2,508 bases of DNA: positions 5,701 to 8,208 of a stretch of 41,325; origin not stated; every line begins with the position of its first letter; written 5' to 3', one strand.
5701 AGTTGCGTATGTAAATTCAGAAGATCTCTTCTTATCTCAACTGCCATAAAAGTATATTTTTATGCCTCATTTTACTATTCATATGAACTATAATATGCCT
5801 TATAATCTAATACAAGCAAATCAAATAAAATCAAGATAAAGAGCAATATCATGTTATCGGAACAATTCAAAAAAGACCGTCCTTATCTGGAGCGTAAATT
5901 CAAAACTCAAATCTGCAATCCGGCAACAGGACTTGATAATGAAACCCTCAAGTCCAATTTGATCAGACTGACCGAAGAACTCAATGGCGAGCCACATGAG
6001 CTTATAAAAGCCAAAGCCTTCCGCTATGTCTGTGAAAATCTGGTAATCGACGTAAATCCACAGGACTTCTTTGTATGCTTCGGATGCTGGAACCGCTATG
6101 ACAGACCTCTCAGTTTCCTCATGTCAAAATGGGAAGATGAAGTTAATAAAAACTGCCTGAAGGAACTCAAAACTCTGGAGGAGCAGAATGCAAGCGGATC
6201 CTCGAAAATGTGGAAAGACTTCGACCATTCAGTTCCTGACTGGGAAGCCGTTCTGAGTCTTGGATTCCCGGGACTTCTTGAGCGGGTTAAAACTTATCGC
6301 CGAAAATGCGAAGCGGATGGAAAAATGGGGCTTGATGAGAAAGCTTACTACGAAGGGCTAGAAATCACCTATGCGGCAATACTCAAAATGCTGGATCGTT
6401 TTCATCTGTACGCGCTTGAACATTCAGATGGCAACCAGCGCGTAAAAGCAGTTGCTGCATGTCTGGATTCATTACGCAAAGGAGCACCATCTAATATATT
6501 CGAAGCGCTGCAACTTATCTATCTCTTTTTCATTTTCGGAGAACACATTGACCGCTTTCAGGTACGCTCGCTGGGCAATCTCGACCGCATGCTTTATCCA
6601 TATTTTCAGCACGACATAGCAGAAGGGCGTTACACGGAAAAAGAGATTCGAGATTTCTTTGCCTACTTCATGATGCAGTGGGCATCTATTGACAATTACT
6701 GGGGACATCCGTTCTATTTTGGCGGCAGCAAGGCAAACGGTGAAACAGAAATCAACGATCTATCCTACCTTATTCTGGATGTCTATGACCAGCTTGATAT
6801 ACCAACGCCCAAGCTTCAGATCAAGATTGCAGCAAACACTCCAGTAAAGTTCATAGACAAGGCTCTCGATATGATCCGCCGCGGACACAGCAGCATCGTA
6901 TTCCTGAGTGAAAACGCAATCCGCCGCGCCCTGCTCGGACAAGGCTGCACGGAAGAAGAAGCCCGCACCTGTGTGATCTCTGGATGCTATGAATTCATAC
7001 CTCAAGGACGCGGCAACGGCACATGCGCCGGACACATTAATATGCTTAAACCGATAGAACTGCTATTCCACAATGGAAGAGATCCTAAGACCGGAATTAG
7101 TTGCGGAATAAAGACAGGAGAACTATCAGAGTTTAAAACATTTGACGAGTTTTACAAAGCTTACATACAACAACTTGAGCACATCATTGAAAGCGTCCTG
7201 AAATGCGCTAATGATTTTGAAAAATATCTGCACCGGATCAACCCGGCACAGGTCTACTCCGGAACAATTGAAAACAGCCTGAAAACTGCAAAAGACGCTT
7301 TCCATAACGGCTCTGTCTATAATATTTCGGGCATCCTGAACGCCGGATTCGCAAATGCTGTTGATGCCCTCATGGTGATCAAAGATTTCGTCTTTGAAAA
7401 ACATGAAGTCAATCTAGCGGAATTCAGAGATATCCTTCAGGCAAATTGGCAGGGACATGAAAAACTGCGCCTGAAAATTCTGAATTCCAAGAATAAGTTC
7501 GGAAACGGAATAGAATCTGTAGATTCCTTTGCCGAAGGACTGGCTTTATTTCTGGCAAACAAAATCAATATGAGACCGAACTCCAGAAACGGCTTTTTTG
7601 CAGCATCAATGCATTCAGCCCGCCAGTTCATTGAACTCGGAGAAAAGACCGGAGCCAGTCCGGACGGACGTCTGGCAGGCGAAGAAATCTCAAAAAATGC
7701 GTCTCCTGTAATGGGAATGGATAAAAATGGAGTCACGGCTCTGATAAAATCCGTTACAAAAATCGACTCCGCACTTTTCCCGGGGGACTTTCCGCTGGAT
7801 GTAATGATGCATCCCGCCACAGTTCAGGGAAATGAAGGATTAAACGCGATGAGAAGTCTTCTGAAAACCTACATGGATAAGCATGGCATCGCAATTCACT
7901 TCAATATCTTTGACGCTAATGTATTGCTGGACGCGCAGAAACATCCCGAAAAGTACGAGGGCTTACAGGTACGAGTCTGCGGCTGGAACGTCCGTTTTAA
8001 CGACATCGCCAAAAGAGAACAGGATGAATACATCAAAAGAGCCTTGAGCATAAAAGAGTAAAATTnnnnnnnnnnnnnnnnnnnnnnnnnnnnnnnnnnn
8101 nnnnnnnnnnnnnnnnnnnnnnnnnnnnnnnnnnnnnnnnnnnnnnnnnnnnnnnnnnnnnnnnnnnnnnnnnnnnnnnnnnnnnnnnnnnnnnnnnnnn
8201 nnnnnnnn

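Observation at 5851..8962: Compact orphan glycyl radical enzyme with Cys-x-Glu active-site loop plus auxiliary-cluster activase, AraC-controlled, inside a glycan island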

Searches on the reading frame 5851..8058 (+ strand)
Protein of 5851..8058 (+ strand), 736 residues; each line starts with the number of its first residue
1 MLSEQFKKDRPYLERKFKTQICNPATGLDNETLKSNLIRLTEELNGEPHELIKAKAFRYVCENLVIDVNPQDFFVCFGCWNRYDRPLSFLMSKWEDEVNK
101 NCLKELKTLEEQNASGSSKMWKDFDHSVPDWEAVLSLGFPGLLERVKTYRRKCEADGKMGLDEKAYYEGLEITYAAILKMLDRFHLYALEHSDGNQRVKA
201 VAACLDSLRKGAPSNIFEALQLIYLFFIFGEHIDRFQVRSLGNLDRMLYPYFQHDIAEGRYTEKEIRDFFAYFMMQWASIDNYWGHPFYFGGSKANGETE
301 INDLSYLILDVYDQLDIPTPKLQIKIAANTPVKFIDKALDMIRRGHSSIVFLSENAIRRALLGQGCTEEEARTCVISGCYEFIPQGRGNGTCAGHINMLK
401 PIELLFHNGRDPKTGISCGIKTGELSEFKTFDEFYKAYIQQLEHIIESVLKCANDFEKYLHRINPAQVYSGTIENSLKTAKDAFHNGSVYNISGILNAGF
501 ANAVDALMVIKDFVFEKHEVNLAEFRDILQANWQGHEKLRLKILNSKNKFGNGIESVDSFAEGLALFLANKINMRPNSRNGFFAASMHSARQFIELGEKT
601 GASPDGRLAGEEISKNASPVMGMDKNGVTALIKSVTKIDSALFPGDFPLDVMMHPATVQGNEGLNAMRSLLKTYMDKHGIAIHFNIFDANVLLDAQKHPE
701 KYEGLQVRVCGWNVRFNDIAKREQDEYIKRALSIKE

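Call 4: search_protein_families(library=pfam, proteins=[window:5851-8058:+])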
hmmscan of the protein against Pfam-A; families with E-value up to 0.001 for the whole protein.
window:5851-8058:+ (736 aa): 2 families
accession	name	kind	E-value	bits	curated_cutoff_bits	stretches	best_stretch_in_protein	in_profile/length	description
PF02901.20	PFL-like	-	3.4e-102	343.6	24.3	1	95-590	127-640/647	Pyruvate formate lyase-like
PF01228.26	Gly_radical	-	7e-24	84.8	22.2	1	614-717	2-106/106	Glycine radical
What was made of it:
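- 7972..7989 (+): Glycyl radical loop R708-V-C710-G711-W712-N713. Gly_radical Pfam domain spans residues 614-717 (call 4).
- On Glycyl radical enzyme superfamily (PFL-like branch): PF02901 at 3.4e-102 (call 4). The PF01228 domain is met at 7e-24 (call 4), and the RVCGW core is present.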

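Call 5: search_solved_structures(query=window:5851-8058:+, max_evalue=0.001, show_alignments=2)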
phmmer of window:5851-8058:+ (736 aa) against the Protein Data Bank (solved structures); distinct sequences matched with E-value up to 0.001: 36.
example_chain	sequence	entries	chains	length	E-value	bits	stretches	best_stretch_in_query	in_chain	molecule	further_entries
5i2a_A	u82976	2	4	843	1.7e-82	281.2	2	120-533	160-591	Diol-dehydratase | Diol dehydratase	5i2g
1r8w_A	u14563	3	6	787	1.9e-79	271.1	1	124-731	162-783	glycerol dehydratase | B12-independent glycerol dehydratase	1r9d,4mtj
6vxc_A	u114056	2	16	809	9.4e-76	258.9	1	199-730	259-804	Trans-4-hydroxy-L-proline dehydratase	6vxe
8id0_A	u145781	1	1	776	4.8e-73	249.9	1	194-730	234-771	formate C-acetyltransferase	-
8yjo_A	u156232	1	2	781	2.6e-68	234.3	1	95-731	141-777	Probable dehydratase PflD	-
2f3o_A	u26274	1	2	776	6.3e-67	229.7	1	126-731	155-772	pyruvate formate-lyase 2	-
9f3w_A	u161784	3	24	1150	1e-66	229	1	138-732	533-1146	Choline trimethylamine-lyase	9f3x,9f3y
8iof_A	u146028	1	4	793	1.2e-66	228.8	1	118-731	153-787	Benzylsuccinate synthase alpha subunit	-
7vua_A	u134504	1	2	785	3e-66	227.5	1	125-732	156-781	HplG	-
9rco_A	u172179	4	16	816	3.3e-66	227.3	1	125-730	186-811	Glycyl radical protein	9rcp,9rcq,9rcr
5a0z_A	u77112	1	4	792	2.9e-65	224.2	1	138-732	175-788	CHOLINE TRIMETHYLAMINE LYASE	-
5a0u_A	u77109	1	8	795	2.9e-65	224.2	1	138-732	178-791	CHOLINE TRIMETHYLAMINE LYASE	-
9ht9_A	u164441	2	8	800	1e-59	205.9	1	159-732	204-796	Choline trimethylamine-lyase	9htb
9r0v_A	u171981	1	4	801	1.1e-59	205.8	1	159-732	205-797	Choline trimethylamine-lyase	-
6vue_A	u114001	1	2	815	1.1e-59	205.7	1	159-732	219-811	Choline trimethylamine-lyase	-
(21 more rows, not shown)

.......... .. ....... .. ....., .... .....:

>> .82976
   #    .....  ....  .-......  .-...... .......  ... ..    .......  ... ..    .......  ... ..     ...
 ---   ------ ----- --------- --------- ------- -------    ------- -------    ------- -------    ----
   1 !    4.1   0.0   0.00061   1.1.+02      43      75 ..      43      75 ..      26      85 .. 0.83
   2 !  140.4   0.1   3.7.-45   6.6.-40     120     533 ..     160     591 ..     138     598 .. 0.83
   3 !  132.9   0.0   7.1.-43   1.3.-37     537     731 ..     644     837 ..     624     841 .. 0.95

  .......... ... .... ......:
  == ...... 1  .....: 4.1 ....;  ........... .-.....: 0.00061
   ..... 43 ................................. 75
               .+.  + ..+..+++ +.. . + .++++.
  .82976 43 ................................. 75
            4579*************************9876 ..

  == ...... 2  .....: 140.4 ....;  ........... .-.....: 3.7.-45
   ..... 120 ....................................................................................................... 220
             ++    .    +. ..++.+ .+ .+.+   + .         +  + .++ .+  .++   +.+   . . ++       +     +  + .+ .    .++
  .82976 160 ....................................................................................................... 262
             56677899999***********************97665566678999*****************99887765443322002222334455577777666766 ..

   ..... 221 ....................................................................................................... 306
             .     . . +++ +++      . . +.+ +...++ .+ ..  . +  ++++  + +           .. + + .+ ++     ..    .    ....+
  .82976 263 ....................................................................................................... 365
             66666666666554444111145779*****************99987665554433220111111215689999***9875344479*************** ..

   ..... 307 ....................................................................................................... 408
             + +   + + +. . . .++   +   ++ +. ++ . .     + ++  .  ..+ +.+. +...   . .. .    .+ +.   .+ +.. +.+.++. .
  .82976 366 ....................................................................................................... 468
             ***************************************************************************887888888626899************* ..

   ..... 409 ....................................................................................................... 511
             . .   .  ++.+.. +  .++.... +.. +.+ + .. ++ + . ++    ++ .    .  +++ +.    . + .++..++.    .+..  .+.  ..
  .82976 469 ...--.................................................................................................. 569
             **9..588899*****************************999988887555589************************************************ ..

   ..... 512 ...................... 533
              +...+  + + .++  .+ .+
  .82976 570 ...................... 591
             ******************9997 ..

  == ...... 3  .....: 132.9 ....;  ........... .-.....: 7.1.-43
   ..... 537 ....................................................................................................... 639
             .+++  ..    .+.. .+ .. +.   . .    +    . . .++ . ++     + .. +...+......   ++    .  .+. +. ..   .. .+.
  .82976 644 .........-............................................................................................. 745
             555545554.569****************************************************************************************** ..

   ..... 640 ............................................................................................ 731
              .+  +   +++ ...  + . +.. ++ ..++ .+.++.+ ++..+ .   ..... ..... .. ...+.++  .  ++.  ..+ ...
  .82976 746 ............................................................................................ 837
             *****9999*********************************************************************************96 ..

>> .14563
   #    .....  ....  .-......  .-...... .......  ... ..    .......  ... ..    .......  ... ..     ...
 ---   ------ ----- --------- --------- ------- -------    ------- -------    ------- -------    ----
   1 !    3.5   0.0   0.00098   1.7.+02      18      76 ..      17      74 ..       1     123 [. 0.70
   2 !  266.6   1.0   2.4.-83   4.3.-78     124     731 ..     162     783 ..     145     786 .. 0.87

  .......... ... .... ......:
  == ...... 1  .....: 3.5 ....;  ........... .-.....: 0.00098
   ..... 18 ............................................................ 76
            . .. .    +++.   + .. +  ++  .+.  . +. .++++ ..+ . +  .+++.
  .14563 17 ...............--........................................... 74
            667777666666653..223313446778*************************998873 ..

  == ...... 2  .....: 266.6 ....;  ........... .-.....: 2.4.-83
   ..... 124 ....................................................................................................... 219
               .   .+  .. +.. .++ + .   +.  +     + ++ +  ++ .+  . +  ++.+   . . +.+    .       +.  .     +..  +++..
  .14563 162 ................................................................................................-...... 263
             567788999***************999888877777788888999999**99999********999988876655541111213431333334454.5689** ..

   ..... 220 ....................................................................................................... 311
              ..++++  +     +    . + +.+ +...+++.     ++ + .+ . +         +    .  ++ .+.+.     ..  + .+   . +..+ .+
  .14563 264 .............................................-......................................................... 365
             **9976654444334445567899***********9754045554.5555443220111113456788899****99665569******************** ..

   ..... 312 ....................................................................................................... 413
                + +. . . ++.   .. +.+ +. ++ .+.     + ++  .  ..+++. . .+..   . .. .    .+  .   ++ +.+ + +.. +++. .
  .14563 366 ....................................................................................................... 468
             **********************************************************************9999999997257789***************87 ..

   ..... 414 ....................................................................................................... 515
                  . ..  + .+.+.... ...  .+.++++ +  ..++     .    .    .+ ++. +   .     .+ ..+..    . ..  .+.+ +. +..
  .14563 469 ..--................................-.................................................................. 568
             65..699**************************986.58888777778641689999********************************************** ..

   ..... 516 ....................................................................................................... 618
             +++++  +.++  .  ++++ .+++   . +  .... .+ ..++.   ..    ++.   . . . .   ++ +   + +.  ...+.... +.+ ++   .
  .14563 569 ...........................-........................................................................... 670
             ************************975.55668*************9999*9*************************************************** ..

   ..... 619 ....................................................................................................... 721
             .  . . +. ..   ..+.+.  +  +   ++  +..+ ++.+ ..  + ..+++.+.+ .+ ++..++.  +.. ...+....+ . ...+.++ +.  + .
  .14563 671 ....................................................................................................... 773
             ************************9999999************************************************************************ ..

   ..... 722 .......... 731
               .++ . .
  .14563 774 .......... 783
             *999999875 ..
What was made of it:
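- PFL itself is a distant PDB hit at 1e-21 (call 5).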

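Call 6: search_protein_families(library=ncbifam, proteins=[window:5851-8058:+], max_evalue=0.00001)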
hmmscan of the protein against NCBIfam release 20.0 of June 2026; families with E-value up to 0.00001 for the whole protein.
window:5851-8058:+ (736 aa): 12 families
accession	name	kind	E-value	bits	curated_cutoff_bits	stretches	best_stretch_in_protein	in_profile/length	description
TIGR01774.1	PFL2-3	subfamily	3.4e-99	333.2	678.2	1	119-731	150-782/786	formate C-acetyltransferase/glycerol dehydratase family glycyl radical enzyme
NF043068.1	glycl_HYPD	equivalog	3.3e-98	329.7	1100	1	156-731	185-780/784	trans-4-hydroxy-L-proline dehydratase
NF007437.0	PRK09983.1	equivalog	6.5e-79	265.9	1109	1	96-731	126-761/765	formate C-acetyltransferase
NF048009.1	SfplDhtHpfGKleb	equivalog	1.3e-76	258.4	1000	1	125-731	183-820/824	(2S)-3-sulfopropanediol dehydratase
TIGR04394.1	choline_CutC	equivalog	5.8e-71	240.1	1050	1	172-732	206-785/789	choline trimethylamine-lyase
NF048011.1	SfplDhtHpsGDes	equivalog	1.5e-68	231.9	1000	1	127-731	186-817/821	(2S)-3-sulfopropanediol dehydratase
NF033718.1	indole_decarb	equivalog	4.6e-62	210.4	1100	1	198-731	293-864/868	indoleacetate decarboxylase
NF033715.1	glycyl_HPDL_Lrg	equivalog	6.8e-61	206.2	1150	2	144-533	249-678/901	4-hydroxyphenylacetate decarboxylase large subunit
TIGR01255.1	pyr_form_ly_1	equivalog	6.3e-30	104.3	994.2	1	212-732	232-740/744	formate C-acetyltransferase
NF038360.1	rad_fix_GrcA3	exception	1.1e-17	63.9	158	1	664-732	6-74/78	autonomous glycyl radical cofactor GrcA3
NF008341.1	PRK11127.1-1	equivalog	2.6e-08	33.7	145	1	664-731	7-75/80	autonomous glycyl radical cofactor GrcA2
TIGR04365.1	spare_glycyl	equivalog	5.9e-08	33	170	1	680-732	70-122/126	autonomous glycyl radical cofactor GrcA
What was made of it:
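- Closest known: B12-independent glycerol dehydratase. Different: It is below the TIGR01774 cut-off (call 6).
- Closest known: GRE isomerases PflD and YbiW. Different: The PflD equivalog model NF007437 scores 266 bits against a cut-off of 1109 (call 6).
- Closest known: Choline TMA-lyase CutC and the C-S lyases IslA / IseG / HpsG. Different: The CutC model scores 240 bits against 1050, and the HpsG and HpfG models score 232 and 258 against 1000 (call 6).
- TIGR01255 scores 104 bits against a cut-off of 994 (call 6).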
